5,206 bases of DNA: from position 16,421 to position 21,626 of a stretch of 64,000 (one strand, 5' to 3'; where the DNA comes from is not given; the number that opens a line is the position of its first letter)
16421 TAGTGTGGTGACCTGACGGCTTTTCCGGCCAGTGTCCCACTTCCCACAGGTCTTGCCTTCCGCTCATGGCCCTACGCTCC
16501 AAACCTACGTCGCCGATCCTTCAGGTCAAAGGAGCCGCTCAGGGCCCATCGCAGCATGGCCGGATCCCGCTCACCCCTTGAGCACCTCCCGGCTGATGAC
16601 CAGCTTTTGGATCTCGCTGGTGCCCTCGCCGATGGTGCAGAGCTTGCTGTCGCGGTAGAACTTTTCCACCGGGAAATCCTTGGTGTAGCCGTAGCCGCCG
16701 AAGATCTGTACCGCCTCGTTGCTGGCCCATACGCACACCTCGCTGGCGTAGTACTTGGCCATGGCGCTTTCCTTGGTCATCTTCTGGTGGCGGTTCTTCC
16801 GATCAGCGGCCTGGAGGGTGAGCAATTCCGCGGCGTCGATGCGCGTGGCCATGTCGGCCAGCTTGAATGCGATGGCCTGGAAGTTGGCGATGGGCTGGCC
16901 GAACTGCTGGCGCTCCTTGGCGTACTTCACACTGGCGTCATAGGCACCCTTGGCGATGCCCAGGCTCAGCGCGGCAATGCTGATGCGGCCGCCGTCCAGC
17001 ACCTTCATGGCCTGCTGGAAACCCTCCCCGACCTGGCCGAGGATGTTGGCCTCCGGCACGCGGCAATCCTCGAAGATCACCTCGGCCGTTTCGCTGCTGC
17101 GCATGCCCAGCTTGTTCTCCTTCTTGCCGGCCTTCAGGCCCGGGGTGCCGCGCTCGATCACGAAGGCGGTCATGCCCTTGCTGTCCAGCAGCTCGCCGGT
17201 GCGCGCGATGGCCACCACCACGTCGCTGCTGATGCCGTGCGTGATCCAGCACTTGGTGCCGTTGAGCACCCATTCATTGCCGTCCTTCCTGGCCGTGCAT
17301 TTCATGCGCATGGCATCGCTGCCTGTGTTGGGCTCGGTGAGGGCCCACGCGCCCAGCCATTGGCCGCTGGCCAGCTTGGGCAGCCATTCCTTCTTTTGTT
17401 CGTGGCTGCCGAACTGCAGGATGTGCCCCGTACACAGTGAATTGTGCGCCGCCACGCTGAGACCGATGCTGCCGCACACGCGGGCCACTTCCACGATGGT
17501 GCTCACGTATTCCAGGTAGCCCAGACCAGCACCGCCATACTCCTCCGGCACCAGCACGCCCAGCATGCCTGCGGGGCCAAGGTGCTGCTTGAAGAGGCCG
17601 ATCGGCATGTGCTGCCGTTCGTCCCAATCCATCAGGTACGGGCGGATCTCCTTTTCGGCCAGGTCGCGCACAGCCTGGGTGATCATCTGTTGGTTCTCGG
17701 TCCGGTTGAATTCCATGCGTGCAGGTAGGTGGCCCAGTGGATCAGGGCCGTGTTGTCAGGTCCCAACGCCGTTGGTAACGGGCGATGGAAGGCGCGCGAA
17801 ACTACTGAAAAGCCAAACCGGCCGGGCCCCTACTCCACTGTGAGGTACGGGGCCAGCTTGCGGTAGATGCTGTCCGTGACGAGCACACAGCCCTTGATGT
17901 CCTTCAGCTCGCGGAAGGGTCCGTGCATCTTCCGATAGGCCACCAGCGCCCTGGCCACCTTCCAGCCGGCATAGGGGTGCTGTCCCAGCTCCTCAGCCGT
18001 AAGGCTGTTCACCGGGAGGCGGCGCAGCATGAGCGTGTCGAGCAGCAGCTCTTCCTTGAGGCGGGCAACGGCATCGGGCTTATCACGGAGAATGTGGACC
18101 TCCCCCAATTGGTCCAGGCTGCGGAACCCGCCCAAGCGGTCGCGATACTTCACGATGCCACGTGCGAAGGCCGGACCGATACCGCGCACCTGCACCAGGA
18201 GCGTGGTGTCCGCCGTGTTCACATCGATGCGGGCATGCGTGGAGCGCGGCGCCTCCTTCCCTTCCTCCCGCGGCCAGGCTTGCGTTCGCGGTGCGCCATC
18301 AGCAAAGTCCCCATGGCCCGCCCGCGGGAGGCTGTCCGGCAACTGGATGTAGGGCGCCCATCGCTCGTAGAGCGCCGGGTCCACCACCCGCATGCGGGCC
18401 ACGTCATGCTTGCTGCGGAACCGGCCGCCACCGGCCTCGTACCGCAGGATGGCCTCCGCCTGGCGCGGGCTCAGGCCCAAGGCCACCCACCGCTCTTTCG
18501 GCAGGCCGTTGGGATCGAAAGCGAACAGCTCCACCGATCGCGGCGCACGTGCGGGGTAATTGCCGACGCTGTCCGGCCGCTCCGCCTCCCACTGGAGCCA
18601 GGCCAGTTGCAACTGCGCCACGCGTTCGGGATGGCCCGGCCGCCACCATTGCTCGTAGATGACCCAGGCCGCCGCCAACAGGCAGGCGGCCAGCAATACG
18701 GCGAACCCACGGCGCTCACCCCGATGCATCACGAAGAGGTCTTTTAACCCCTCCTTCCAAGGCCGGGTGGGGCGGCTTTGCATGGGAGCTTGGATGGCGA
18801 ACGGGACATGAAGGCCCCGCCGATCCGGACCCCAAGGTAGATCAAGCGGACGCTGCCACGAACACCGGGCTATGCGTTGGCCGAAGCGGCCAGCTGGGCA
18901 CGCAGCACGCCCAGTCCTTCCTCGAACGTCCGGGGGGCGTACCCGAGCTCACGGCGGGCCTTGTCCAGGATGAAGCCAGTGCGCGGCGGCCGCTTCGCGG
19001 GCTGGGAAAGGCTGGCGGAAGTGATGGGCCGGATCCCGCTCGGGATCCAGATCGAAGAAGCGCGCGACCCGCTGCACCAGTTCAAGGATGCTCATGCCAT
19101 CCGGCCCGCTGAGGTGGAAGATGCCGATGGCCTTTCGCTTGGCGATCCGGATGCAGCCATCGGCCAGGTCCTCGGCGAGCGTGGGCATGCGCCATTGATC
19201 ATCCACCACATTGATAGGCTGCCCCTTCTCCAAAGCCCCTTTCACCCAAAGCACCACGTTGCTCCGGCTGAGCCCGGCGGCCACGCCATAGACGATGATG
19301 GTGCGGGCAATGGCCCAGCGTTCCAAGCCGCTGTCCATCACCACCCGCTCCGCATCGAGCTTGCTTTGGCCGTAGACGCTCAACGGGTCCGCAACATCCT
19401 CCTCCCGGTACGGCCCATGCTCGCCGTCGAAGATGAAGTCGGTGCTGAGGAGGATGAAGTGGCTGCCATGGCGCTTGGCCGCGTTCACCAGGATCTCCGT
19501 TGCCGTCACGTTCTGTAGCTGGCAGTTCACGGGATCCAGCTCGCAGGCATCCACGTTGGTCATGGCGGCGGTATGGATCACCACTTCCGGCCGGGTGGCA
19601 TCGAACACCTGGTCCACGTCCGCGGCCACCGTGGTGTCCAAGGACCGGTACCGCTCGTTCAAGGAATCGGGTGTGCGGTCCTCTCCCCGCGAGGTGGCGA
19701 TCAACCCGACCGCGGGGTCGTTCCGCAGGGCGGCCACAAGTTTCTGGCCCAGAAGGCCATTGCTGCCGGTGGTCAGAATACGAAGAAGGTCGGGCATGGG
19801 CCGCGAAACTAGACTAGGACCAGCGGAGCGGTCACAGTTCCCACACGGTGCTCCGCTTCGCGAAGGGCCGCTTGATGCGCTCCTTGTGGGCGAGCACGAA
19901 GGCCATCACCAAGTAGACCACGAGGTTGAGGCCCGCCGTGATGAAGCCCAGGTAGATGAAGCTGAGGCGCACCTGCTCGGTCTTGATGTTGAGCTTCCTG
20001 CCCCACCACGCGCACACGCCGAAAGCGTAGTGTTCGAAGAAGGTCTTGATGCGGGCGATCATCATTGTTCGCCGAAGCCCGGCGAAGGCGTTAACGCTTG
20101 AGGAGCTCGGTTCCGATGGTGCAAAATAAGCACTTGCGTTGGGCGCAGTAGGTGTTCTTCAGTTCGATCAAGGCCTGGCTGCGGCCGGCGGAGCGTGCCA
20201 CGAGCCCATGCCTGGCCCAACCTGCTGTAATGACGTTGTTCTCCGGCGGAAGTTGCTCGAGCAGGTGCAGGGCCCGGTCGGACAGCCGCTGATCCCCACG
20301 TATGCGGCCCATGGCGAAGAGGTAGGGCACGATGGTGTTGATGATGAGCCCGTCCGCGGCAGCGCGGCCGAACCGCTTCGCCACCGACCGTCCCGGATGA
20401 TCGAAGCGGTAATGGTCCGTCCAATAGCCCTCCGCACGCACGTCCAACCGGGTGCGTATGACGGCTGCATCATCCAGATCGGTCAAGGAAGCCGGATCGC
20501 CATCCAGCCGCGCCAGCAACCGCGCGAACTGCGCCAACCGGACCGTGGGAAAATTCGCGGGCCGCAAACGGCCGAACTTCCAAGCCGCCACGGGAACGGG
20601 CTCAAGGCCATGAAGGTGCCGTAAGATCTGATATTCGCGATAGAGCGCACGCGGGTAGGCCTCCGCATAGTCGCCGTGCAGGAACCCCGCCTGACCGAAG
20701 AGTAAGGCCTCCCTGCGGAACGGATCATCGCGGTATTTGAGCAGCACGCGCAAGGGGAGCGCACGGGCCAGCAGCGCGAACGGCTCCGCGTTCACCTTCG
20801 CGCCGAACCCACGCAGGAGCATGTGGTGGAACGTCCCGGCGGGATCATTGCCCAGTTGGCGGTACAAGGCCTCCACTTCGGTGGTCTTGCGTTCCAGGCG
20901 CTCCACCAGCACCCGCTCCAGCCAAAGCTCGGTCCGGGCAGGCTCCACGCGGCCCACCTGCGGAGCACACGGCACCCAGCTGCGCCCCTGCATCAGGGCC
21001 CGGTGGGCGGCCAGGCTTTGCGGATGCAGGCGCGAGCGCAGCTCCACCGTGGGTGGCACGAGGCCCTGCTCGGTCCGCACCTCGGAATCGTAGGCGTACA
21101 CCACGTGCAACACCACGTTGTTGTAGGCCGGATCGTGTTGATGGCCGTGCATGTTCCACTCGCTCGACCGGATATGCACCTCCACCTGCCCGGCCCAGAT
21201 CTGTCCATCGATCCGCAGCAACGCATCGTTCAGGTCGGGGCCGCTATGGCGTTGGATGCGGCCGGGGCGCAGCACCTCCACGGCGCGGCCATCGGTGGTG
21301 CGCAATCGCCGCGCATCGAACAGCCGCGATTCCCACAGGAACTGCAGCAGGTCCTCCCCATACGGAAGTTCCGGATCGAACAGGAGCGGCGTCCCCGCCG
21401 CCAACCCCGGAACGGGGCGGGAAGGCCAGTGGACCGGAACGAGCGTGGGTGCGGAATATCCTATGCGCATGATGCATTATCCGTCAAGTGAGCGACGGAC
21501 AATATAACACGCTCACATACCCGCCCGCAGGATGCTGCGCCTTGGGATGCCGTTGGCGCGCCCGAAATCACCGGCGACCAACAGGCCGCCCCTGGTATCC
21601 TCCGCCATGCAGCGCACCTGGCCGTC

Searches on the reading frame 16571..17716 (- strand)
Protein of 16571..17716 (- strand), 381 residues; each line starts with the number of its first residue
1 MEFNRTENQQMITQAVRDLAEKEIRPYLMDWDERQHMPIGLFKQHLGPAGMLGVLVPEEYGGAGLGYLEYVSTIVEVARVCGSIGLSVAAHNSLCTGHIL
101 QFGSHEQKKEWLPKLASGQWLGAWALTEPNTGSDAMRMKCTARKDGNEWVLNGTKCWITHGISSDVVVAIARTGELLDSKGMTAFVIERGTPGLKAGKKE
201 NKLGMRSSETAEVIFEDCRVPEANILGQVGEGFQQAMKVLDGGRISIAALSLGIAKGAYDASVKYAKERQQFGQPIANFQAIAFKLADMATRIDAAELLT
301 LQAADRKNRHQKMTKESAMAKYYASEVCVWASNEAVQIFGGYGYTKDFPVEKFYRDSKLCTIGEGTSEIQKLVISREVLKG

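Call 58: search_protein_families(library=pfam, max_evalue=0.001, proteins=[window:16571-17716:-])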
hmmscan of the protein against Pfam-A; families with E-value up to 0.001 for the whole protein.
window:16571-17716:- (381 aa): 5 families
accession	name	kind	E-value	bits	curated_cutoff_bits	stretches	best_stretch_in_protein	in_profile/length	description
PF00441.29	Acyl-CoA_dh_1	-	5.6e-52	176.3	22.4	1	230-378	1-149/150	Acyl-CoA dehydrogenase, C-terminal domain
PF02771.21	Acyl-CoA_dh_N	-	4.3e-36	124.2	22.9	1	6-119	1-113/113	Acyl-CoA dehydrogenase, N-terminal domain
PF02770.24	Acyl-CoA_dh_M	-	1.6e-26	92.7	33.3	1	123-218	1-97/97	Acyl-CoA dehydrogenase, middle domain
PF08028.16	Acyl-CoA_dh_2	-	1.6e-25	90.3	22.7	1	246-362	2-128/134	Acyl-CoA dehydrogenase, C-terminal domain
PF22924.1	ACOX_C_alpha1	-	0.00032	21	27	0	264-372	50-162/169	Acyl-CoA oxidase, C-alpha1 domain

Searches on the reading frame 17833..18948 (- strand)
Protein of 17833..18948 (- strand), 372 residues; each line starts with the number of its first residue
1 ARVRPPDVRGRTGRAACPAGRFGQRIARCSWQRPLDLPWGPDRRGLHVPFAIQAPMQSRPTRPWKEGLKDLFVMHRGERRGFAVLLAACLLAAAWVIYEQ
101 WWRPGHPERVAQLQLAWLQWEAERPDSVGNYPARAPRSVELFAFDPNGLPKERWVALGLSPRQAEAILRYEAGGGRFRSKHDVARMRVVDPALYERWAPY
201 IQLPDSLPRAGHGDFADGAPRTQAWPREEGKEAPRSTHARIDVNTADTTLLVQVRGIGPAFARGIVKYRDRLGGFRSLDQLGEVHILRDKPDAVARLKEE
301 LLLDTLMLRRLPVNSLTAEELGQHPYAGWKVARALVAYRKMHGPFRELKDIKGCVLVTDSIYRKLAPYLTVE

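Call 29: search_protein_families(library=pfam, max_evalue=0.001, proteins=[window:17833-18948:-])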
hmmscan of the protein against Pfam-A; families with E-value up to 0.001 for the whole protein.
window:17833-18948:- (372 aa): 3 families
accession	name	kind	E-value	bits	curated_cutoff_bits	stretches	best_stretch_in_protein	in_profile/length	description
PF12836.13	HHH_3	-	3.2e-31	107.7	27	2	239-290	4-55/65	Helix-hairpin-helix motif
PF03934.19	T2SSK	-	0.00011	23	24.2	0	241-282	1-42/63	Type II secretion system (T2SS), protein K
PF14579.12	HHH_6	-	0.00034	21.2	25.6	0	251-281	27-57/90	Helix-hairpin-helix motif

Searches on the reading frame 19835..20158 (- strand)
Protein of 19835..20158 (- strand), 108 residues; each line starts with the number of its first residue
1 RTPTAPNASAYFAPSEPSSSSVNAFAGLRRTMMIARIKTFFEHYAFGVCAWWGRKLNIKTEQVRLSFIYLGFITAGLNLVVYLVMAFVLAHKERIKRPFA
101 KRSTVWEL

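Call 29: search_protein_families(library=pfam, max_evalue=0.001, proteins=[window:19835-20158:-])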
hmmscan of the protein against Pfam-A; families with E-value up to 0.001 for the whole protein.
window:19835-20158:- (108 aa): 1 family
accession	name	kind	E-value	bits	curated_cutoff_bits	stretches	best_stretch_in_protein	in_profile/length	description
PF04024.17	PspC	-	4.9e-05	23.5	25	1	46-89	13-55/58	PspC domain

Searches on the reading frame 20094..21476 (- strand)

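Call 29: search_protein_families(library=pfam, max_evalue=0.001, proteins=[window:20094-21476:-])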
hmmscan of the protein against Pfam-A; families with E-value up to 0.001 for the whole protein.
window:20094-21476:- (461 aa): 1 family
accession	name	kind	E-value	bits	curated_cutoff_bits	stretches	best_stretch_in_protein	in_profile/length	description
PF11013.13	DUF2851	-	4.3e-121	404.9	25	1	41-414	1-374/375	Protein of unknown function (DUF2851)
